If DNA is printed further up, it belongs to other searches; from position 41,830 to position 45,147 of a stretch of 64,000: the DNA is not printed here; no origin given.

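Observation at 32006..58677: Super-cluster of four pairs, each a giant double-CxxCH protein plus a twin-arginine partner, from families with no assigned function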

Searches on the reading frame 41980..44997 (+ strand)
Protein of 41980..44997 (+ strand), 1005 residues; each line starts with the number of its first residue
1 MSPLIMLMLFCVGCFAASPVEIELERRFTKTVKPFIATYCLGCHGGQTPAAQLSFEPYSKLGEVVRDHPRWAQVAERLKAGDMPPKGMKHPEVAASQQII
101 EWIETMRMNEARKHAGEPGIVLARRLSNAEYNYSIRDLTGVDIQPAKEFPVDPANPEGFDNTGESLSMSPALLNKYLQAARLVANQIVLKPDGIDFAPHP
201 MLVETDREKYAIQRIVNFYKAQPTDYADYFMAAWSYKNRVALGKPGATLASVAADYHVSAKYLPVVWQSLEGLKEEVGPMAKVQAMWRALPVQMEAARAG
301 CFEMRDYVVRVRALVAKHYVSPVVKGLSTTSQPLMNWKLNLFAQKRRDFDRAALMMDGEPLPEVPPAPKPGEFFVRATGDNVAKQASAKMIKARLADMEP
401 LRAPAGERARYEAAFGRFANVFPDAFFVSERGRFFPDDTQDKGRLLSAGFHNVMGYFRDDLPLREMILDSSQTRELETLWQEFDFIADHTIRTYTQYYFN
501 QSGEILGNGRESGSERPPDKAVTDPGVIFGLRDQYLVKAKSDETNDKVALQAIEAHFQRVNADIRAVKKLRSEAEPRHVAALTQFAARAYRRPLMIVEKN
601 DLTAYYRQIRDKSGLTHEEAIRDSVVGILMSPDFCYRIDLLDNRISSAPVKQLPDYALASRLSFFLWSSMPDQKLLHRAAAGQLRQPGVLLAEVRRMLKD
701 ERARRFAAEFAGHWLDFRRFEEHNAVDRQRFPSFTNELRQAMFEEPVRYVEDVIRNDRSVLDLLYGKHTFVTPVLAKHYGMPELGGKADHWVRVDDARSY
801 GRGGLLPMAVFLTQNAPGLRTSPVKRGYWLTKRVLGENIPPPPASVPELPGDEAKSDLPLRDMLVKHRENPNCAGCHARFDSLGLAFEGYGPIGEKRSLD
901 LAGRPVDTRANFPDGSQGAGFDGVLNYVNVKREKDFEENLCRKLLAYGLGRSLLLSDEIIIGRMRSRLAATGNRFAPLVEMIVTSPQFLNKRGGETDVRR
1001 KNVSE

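Call 3: search_protein_families(library=pfam, proteins=[window:41980-44997:+], max_evalue=0.001)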
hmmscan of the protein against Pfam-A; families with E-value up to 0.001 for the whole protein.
window:41980-44997:+ (1005 aa): 6 families
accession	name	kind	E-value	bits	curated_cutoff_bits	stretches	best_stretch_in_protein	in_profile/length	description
PF07631.16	PSD4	-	2.3e-42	145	23.3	1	653-781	1-128/128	Protein of unknown function (DUF1592)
PF07627.16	PSCyt3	-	1.6e-27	96.1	27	1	802-898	1-96/98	Protein of unknown function (DUF1588)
PF07626.16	PSD3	-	9.9e-24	84.1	23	1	124-188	1-64/65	Protein of unknown function (DUF1587)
PF07637.16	PSD5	-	1e-14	55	34.2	1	581-638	5-61/62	Protein of unknown function (DUF1595)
PF07624.16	PSD2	-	1.2e-14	54.2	25.8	1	914-988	1-74/74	Protein of unknown function (DUF1585)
PF13442.11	Cytochrome_CBB3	-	0.00048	20.8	27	0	36-103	10-68/68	Cytochrome C oxidase, cbb3-type, subunit III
